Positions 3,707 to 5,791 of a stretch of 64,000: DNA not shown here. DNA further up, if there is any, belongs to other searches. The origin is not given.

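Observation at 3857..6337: IMPase-family phosphatase fused to ADP-ribosylglycohydrolase, divergent from a multi-zinc-ribbon protein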

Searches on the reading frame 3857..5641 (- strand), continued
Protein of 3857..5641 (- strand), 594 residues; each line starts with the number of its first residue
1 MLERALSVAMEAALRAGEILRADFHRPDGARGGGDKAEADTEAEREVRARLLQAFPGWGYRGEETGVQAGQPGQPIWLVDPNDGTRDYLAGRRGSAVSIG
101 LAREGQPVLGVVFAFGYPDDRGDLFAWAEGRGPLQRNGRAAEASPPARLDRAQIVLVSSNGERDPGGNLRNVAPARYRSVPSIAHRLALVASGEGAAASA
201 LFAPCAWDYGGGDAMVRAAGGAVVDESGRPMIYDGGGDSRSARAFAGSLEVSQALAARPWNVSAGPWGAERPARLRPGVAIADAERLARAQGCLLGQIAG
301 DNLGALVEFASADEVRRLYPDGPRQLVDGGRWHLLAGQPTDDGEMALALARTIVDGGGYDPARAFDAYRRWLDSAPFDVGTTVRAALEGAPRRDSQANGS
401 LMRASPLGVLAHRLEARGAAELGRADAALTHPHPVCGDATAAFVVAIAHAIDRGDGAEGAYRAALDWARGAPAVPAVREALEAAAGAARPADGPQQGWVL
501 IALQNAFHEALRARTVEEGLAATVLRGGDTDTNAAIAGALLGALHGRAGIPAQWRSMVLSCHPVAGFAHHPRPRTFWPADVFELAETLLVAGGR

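Call 11: find_encoding_contigs(protein=P0117, flank=8000, max_places=2)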
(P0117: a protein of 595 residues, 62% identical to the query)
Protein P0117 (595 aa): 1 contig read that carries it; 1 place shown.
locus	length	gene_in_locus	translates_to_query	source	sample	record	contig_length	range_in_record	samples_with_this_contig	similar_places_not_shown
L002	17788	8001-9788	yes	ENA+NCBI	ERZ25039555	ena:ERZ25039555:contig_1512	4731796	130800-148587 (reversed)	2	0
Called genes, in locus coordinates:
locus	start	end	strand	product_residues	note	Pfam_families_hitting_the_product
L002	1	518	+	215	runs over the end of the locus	-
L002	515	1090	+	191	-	-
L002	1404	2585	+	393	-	PF02350:Epimerase_2, PF13579:Glyco_trans_4_4 (weak)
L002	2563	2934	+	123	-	PF01041:DegT_DnrJ_EryC1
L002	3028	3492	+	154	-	PF01041:DegT_DnrJ_EryC1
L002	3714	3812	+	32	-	-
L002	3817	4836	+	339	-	PF01408:GFO_IDH_MocA, PF02894:GFO_IDH_MocA_C (faint), PF22725:GFO_IDH_MocA_C3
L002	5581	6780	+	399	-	PF01593:Amino_oxidase, PF13450:NAD_binding_8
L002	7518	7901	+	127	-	-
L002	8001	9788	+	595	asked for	PF00459:Inositol_P, PF03747:ADP_ribosyl_GH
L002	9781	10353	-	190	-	PF00483:NTP_transferase (weak), PF01128:IspD, PF12804:NTP_transf_3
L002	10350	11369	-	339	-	PF02625:XdhC_CoxI, PF13478:XdhC_C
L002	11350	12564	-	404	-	PF05762:VWA_CoxE, PF13519:VWA_2 (weak)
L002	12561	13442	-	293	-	PF00004:AAA, PF07726:AAA_3 (faint), PF07728:AAA_5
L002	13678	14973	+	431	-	PF03349:Toluene_X, PF13505:OMP_b-brl (faint)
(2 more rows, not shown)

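Call 12: find_encoding_contigs(protein=P0101, flank=8000, max_places=2)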
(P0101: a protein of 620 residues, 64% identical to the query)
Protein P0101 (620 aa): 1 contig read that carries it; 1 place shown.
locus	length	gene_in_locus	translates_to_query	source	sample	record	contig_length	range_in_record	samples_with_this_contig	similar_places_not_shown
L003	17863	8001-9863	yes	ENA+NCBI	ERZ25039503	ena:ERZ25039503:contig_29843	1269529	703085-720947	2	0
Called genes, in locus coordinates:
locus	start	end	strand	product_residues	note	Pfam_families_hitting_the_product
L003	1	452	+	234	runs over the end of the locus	PF02661:Fic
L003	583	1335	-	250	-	PF14358:DUF4405 (weak), PF01292:Ni_hydr_CYTB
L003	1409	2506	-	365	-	PF09699:Paired_CXXCH_1 (faint), PF14522:Cytochrome_C7 (faint), PF14537:Cytochrom_c3_2 (faint)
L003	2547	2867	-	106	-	PF13442:Cytochrome_CBB3, PF00034:Cytochrom_C (weak)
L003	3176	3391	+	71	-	PF12728:HTH_17, PF13411:MerR_1, PF00376:MerR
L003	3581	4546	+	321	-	PF14522:Cytochrome_C7 (faint), PF22113:Mtrc-MtrF_II-IV_dom (faint), PF13435:Cytochrome_C554 (faint), PF22678:Cytochrom_c_NrfB-like (weak), PF14537:Cytochrom_c3_2 (weak), PF09699:Paired_CXXCH_1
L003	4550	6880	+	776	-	PF11854:MtrB_PioB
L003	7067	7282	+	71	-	PF12728:HTH_17, PF13411:MerR_1, PF00376:MerR (weak)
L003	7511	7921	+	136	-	PF19861:DUF6335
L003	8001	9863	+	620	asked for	PF00459:Inositol_P, PF03747:ADP_ribosyl_GH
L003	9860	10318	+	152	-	PF01042:Ribonuc_L-PSP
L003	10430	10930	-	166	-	PF05163:DinB, PF12867:DinB_2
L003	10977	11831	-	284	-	-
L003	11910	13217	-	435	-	-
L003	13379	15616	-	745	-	PF00069:Pkinase, PF03109:ABC1 (faint), PF07714:PK_Tyr_Ser-Thr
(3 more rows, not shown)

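Call 14: find_related_loci(query=A1, collection=genome_contigs, flank=8000)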
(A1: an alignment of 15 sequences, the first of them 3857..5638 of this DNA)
Query A1 (593 aa) in genome_contigs; peptide patterns used: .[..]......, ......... (x = any residue, [..] = any of these).
518 stretches matched a pattern; 497 encode a relative of the query (tblastn E <= 1e-3); the best 80 are kept; 80 distinct loci.
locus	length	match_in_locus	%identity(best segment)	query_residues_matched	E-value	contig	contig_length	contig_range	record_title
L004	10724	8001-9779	74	1-593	0e+0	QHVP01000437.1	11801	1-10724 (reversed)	MAG: Acidobacteria bacterium isolate AA29 14_0903_13_30cm_scaffold_4381029_curated, whole genome shotgun sequence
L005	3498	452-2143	66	16-579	0e+0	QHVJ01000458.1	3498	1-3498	MAG: Acidobacteria bacterium isolate AA35 14_1009_16_40cm_scaffold_115970_curated, whole genome shotgun sequence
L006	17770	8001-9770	62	1-591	0e+0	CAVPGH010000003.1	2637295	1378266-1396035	MAG: uncultured Acidobacteriota bacterium isolate MFD10007.bin.2.4 genome assembly, contig: contig_6528, whole genome sh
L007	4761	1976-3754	64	1-591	0e+0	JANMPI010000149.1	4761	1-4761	MAG: Acidobacteriota bacterium isolate OTE_51_metabat_485 OTE_51_k141_2330258, whole genome shotgun sequence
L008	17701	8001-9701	63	16-579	0e+0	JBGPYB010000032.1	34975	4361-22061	MAG: Vicinamibacteria bacterium isolate OBJ1_062018_090_23 k141_2684247_length_34975_cov_11.1831, whole genome shotgun s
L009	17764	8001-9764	62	3-591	0e+0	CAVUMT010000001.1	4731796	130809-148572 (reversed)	MAG: uncultured Acidobacteriota bacterium isolate MFD06229.bin.3.208 genome assembly, contig: contig_1512, whole genome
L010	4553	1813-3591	63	1-591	0e+0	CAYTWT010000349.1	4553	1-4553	MAG TPA_asm: uncultured Acidobacteriota bacterium isolate binchicken_co165_5 genome assembly, contig: k141_2802466, whol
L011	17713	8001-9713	61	22-591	0e+0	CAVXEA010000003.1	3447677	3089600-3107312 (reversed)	MAG: uncultured Acidobacteriota bacterium isolate MFD02242.bin.2.16 genome assembly, contig: contig_769, whole genome sh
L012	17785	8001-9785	64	1-591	0e+0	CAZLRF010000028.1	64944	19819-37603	MAG TPA_asm: uncultured Acidobacteriota bacterium isolate binchicken_co274_304 genome assembly, contig: NODE_1136_length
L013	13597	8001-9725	63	16-591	0e+0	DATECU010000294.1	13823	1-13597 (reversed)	MAG TPA_asm: Vicinamibacteria bacterium isolate SMAG_U8280 k141_1641689, whole genome shotgun sequence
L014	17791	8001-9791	63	1-591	0e+0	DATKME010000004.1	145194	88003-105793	MAG TPA_asm: Vicinamibacteria bacterium isolate SMAG_U14703 k141_388681, whole genome shotgun sequence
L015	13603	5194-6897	64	13-579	0e+0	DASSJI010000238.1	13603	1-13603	MAG TPA_asm: Vicinamibacteria bacterium isolate SMAG_U1111 k141_293838, whole genome shotgun sequence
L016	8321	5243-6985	61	1-580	0e+0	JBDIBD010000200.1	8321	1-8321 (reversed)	MAG: Vicinamibacteria bacterium isolate AS-MICRO-OLR.136 NODE_41690_length_8321_cov_8.367683, whole genome shotgun seque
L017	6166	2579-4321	66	2-581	0e+0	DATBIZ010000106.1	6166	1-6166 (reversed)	MAG TPA_asm: Vicinamibacteria bacterium isolate SMAG_U3907 k141_759810, whole genome shotgun sequence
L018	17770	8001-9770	60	1-591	0e+0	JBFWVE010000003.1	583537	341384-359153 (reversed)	MAG: Vicinamibacteria bacterium isolate CA_2019_TPBF_87 NODE_102_length_583537_cov_16.642711_TPBF, whole genome shotgun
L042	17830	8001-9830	54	3-589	3e-162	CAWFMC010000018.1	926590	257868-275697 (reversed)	MAG: uncultured Acidobacteriota bacterium isolate MFD00392.bin.2.345 genome assembly, contig: contig_3386, whole genome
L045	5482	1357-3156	52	4-579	4e-163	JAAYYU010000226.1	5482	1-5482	MAG: Candidatus Anammoximicrobium sp. isolate AS06rmzACSIP_251 312018_AS06, whole genome shotgun sequence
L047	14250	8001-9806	52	14-591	1e-160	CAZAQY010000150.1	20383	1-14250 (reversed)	MAG TPA_asm: uncultured Pirellulaceae bacterium isolate binchicken_co273_199 genome assembly, contig: NODE_2949_length_2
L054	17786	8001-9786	61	1-592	1e-170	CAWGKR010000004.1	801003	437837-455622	MAG: uncultured Acidobacteriota bacterium isolate MFD02134.bin.2.48 genome assembly, contig: contig_19725, whole genome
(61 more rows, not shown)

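Call 23: search_solved_structures(query=window:3857-5641:-, max_evalue=0.001, show_alignments=0)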
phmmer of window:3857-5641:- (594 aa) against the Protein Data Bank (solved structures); distinct sequences matched with E-value up to 0.001: 44.
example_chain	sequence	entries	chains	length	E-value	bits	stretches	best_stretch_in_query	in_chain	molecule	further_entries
2woc_A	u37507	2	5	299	1.8e-25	93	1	289-557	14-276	ADP-RIBOSYL-[DINITROGEN REDUCTASE] GLYCOHYDROLASE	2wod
2woe_A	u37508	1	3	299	7.2e-25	91.1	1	289-557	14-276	ADP-RIBOSYL-[DINITROGEN REDUCTASE] GLYCOHYDROLASE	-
3g9d_A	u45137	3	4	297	8.2e-23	84.3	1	287-555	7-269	Dinitrogenase reductase activating glucohydrolase | Dinitrogenase reductase activacting glicohydrolase | ADP-ribosyl-(Dinitrogen reductase) hydrolase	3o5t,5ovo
2cwc_A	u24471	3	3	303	5.9e-17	64.9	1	285-555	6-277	ADP-ribosylglycohydrolase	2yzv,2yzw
3luz_A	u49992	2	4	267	2.2e-14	56.4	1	5-231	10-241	Extragenic suppressor protein suhB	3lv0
6dre_A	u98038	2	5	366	2.5e-14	56.2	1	272-566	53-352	ADP-ribosyl-(Dinitrogen reductase) hydrolase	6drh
2fvz_A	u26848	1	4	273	3.4e-14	55.8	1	4-231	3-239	Inositol monophosphatase 2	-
2czh_A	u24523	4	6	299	4.2e-14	55.5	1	4-231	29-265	Inositol monophosphatase 2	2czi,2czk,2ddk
2pcr_A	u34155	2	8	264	6.9e-13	51.5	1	2-223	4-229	Inositol-1-monophosphatase | Fructose-1,6-bisphosphatase/inositol-1-monophosphatase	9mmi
1t5j_A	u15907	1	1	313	9.7e-13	51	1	291-448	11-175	Hypothetical protein MJ1187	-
5zhh_A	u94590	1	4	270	1.2e-12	50.7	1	3-231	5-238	Inositol-1-monophosphatase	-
2qfl_A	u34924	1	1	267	1.3e-12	50.5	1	5-229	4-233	Inositol-1-monophosphatase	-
6ib7_A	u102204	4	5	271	2.2e-12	49.8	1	5-229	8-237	Inositol-1-monophosphatase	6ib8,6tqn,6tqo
6tqn_T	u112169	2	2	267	2.5e-12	49.7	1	5-229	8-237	Inositol monophosphatase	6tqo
9vep_A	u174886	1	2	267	4.9e-12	48.7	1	5-229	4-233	Inositol-1-monophosphatase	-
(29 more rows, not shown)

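Call 29: search_protein_families(library=pfam, alignment_id=A2, max_evalue=0.0001)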
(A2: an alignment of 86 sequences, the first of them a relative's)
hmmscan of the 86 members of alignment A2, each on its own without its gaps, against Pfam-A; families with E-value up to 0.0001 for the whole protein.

A. member 1, L027:6794-7732:- (312 aa): 1 family
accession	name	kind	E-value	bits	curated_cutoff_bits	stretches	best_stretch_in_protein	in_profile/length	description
PF02511.20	Thy1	-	6.2e-51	173.3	24.8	1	36-235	1-190/191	Thymidylate synthase complementing protein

B. families by the number of members that match (of 86 scanned): 112 families (the first 25 are shown)
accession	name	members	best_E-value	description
PF02897.21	Peptidase_S9_N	4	5.6e-104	Prolyl oligopeptidase, N-terminal beta-propeller domain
PF00326.27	Peptidase_S9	4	3e-67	Prolyl oligopeptidase family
PF13424.12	TPR_12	4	2.7e-41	Tetratricopeptide repeat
PF07719.23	TPR_2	4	3.1e-34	Tetratricopeptide repeat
PF00515.34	TPR_1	4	1e-26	Tetratricopeptide repeat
PF13181.12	TPR_8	4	4.4e-21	Tetratricopeptide repeat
PF13432.12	TPR_16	4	8.9e-15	Tetratricopeptide repeat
PF13428.12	TPR_14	4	1.8e-14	Tetratricopeptide repeat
PF13374.12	TPR_10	4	2.8e-14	Tetratricopeptide repeat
PF17874.7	TPR_MalT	4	3.6e-14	MalT-like TPR region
PF13176.12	TPR_7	4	1.3e-13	Tetratricopeptide repeat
PF12802.13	MarR_2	4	3.8e-09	MarR family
PF02129.25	Peptidase_S15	4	6.3e-09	X-Pro dipeptidyl-peptidase (S15 family)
PF14559.12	TPR_19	4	1e-08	Tetratricopeptide repeat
PF01047.28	MarR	4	2e-08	MarR family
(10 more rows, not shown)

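Call 31: search_protein_families(library=pfam, proteins=[L047:6831-9830:+, L045:199-3234:+], max_evalue=0.01)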
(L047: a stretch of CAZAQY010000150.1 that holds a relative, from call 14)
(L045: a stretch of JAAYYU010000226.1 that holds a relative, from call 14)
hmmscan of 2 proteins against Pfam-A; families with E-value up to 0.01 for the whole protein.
L047:6831-9830:+ (999 aa): 3 families
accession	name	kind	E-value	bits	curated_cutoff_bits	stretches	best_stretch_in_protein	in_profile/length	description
PF03747.19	ADP_ribosyl_GH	-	1.6e-123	412.4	26.2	2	676-951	1-286/287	ADP-ribosylglycohydrolase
PF00459.30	Inositol_P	-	5.9e-29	101.8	27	1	382-615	6-247/271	Inositol monophosphatase family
PF05433.20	Rick_17kDa_Anti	-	0.00029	21.1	24.2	0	310-328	21-39/43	Glycine zipper 2TM domain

L045:199-3234:+ (1011 aa): 2 families
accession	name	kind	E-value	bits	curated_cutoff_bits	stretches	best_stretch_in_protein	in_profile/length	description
PF03747.19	ADP_ribosyl_GH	-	7e-127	423.4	26.2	2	682-957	1-286/287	ADP-ribosylglycohydrolase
PF00459.30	Inositol_P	-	2.2e-28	100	27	1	389-623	7-249/271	Inositol monophosphatase family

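Call 35: search_protein_families(library=padloc, proteins=[window:3857-5641:-], max_evalue=0.01)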
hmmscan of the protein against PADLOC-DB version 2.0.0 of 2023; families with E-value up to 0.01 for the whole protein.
window:3857-5641:- (594 aa): 0 families

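Call 44: predict_structure(alignment_id=A3)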
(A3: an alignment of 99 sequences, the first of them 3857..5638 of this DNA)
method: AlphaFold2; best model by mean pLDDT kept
length: 593 residues; sequences in the alignment: 99
mean_pLDDT: 95.5   pTM: 0.94
mean pLDDT of the five models: 95.5, 95.1, 95.0, 94.7, 93.2
residues with pLDDT >= 90: 544; 70-90: 48; 50-70: 1; < 50: 0
segments of 3 or more residues with pLDDT < 50: none
pLDDT, mean of each block of 10 residues (from residue 1): 98 97 93 92 98 98 95 96 93 95 95 91 96 95 93 93 93 95 96 95 90 96 96 90 97 95 76 91 97 99 97 97 96 96 98 95 98 94 97 96 98 98 98 98 99 98 97 97 95 92 99 98 97 99 98 97 94 95 97 89
secondary structure, 60 per line:
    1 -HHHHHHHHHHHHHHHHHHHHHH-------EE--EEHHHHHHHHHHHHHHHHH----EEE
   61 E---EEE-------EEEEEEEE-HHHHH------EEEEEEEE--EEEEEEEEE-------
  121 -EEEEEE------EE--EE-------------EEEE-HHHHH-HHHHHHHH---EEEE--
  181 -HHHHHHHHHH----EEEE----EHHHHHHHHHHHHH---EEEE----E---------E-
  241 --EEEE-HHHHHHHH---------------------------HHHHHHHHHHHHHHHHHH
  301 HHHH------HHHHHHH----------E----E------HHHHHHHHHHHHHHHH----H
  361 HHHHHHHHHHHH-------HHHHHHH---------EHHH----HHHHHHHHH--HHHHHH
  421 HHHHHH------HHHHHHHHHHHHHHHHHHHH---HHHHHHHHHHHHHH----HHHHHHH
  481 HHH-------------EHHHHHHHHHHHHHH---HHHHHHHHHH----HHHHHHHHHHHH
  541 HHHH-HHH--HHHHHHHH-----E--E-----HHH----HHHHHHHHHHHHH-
elements in order: H2-23 H37-53 E58-61 E65-67 E75-82 H84-88 E95-102 E105-113 E122-127 E153-156 H158-162 H164-171 E175-178 H182-191 E196-199 H205-217 E221-224 E243-246 H248-255 H283-304 H311-317 H340-355 H360-372 H380-386 H404-412 H415-426 H433-452 H456-469 H474-483 H498-511 H515-524 H529-544 H551-558 H580-592

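Call 47: fold_search(model_id=the predicted structure, library=pdb)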
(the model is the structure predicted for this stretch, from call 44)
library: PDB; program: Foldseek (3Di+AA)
matches with E <= 10: 560; with E <= 0.001: 287
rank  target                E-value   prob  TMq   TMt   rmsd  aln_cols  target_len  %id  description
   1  2woc_A                2.9e-16  1.00  0.44  0.87   3.2       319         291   27  Crystal Structure of the dinitrogenase reductase-activating glycohydrolase (DRAG) from Rhodospirillum rubrum (released 2009-08-11)
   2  3o5t_A                6.2e-16  1.00  0.43  0.84   3.1       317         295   25  Structure of DraG-GlnZ complex with ADP (released 2011-10-05)
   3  2woe_A                7.8e-16  1.00  0.44  0.86   3.3       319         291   28  Crystal Structure of the D97N variant of dinitrogenase reductase- activating glycohydrolase (DRAG) from Rhodospirillum (released 2009-08-18)
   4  3g9d_B                1.3e-15  1.00  0.43  0.85   3.1       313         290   25  Crystal structure glycohydrolase (released 2009-07-14)
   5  9j90_B                1.2e-14  1.00  0.36  0.77   3.8       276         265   25  Crystal structure of Pseudomonas aeruginosa SuhB complexed with Gallic acid in orthorhombic space group (released 2025-08-27)
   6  3g9d_A                1.3e-14  1.00  0.42  0.84   3.1       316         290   25  Crystal structure glycohydrolase (released 2009-07-14)
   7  2qfl                  1.6e-14  1.00  0.36  0.77   4.2       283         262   25  Structure of SuhB: Inositol monophosphatase and extragenic suppressor from E. coli (released 2007-07-24)
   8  9j90_A                1.6e-14  1.00  0.35  0.75   4.5       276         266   28  Crystal structure of Pseudomonas aeruginosa SuhB complexed with Gallic acid in orthorhombic space group (released 2025-08-27)
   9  2yzw                  1.9e-14  1.00  0.42  0.86   2.9       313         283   30  ADP-ribosylglycohydrolase-related protein complex (released 2007-11-06)
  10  8wdq_A                2.1e-14  1.00  0.36  0.74   3.7       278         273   25  Crystal Structure of Pseudomonas aeruginosa SuhB in complex with D-myo-inositol-1-phosphate (released 2024-09-18)
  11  9mmi_A                3.3e-14  1.00  0.35  0.74   4.5       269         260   26  Myo-inositol-1(or 4)-monophosphatase that can perform essential dephosphorylation step to facilitate riboflavin biosyn (released 2025-04-09)
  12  8wip_A                4.9e-14  1.00  0.35  0.73   4.5       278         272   26  Crystal Structure of Pseudomonas aeruginosa SuhB in its apo form. (released 2024-10-02)
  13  6drh_E                5.9e-14  1.00  0.43  0.69  12.4       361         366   21  ADP-ribosyltransferase toxin/immunity pair (released 2018-10-31)
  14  6tqn_S                5.9e-14  1.00  0.35  0.74   4.2       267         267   25  rrn anti-termination complex without S4 (released 2020-08-05)
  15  6dre_A                9.0e-14  1.00  0.43  0.69  12.5       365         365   20  ADP-ribosyltransferase toxin/immunity pair (released 2018-10-31)
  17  2cwc                  9.9e-14  1.00  0.43  0.87   2.9       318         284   30  Crystal structure of ADP-ribosylglycohydrolase-related protein from Thermus thermophilus HB8 (released 2005-12-18)
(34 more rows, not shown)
